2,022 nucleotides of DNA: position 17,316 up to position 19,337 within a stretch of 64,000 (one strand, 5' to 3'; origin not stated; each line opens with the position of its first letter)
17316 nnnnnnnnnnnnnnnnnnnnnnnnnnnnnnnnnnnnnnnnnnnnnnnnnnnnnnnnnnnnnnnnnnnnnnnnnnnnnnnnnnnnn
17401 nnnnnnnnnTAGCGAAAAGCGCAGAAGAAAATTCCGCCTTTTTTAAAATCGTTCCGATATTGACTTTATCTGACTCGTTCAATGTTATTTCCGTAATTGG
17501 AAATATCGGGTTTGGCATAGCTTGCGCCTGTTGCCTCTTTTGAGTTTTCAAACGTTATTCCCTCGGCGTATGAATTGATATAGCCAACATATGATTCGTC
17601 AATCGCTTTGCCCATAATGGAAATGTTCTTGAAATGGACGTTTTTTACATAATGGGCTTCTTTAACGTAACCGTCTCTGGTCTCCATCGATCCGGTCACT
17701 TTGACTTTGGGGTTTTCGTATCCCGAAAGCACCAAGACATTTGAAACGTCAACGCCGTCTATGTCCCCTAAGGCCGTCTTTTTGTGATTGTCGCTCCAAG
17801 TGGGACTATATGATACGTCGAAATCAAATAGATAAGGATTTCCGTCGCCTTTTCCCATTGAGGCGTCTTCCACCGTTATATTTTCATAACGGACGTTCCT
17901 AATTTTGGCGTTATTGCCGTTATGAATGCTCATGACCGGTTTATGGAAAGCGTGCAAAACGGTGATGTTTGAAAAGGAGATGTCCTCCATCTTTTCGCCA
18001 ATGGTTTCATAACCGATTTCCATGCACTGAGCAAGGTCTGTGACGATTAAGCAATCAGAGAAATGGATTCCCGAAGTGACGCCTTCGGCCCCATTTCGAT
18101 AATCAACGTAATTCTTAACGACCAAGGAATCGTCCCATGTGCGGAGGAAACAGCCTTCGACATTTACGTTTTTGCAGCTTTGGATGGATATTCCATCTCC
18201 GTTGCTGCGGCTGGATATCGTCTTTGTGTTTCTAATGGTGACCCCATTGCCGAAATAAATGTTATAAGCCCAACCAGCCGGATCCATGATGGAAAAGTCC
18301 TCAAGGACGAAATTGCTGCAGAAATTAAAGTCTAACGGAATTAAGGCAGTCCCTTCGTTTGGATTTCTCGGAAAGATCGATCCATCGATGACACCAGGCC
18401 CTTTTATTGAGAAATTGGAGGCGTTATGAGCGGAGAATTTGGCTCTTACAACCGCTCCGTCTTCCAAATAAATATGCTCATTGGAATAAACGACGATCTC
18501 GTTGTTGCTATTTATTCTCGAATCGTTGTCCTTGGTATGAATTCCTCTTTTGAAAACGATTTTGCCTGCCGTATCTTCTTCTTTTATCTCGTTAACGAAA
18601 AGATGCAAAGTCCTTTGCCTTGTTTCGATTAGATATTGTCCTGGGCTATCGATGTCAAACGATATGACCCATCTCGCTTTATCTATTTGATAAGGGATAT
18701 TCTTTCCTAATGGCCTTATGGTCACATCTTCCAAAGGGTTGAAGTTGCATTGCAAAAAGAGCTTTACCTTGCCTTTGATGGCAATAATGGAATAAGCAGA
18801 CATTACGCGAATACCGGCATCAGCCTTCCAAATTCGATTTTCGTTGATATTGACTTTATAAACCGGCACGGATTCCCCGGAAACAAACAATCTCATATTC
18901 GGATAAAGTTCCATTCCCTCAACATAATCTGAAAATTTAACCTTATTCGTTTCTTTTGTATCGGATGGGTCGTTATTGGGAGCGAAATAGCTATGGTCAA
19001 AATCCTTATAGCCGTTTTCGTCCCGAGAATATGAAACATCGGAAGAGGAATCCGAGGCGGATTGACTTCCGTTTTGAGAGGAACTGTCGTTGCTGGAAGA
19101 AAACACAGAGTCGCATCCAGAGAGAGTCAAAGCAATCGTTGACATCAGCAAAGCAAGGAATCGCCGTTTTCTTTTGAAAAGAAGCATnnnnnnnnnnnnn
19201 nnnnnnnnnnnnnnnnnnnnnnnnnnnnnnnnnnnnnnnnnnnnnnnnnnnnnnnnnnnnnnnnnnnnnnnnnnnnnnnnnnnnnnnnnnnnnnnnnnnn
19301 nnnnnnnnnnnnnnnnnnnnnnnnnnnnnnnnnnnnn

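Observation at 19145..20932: Beta-phosphoglucomutase fused in-frame to the MalK-type ABC transporter ATPase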

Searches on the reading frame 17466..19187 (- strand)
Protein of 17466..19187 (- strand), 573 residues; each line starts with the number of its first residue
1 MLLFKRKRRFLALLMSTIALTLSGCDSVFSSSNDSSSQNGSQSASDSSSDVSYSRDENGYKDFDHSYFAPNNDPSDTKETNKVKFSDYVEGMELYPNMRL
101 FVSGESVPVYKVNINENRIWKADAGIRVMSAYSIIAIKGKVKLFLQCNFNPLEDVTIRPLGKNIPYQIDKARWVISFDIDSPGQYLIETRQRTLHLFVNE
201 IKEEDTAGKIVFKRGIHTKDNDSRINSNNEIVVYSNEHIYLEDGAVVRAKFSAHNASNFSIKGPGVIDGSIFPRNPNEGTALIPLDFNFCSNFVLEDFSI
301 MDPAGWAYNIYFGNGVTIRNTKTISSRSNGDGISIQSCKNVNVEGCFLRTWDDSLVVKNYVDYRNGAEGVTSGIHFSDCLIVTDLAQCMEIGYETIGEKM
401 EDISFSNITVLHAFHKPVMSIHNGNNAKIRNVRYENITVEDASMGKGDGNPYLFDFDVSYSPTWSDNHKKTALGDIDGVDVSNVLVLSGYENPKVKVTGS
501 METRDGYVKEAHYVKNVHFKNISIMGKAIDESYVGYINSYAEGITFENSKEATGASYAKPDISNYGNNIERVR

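Call 3: search_protein_families(library=pfam, proteins=[window:17466-19187:-])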
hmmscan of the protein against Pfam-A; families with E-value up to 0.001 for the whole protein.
window:17466-19187:- (573 aa): 1 family
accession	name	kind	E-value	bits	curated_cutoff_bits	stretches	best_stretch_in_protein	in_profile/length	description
PF00295.23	Glyco_hydro_28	-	1.7e-08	34.4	22.9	1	227-443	29-244/324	Glycosyl hydrolases family 28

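Call 55: search_solved_structures(query=window:17466-19187:-, max_evalue=0.001)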
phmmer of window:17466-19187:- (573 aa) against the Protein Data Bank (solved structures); distinct sequences matched with E-value up to 0.001: 2.
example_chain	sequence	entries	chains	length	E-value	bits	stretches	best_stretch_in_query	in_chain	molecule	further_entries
3jur_A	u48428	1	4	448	9.1e-09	37.6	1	286-398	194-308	Exo-poly-alpha-D-galacturonosidase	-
5olp_A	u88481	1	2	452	3.7e-07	32.2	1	285-359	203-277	Pectate lyase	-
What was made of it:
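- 17466..19187 (-): Downstream beta-helix (GH28-like) protein with a lipoprotein-type N-terminus; its start overlaps the fusion's 3' end by 43 nt. PF00295 at E 2e-8 (call 3); weak PDB hits to exo-polygalacturonosidase and pectate lyase folds (call 55).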
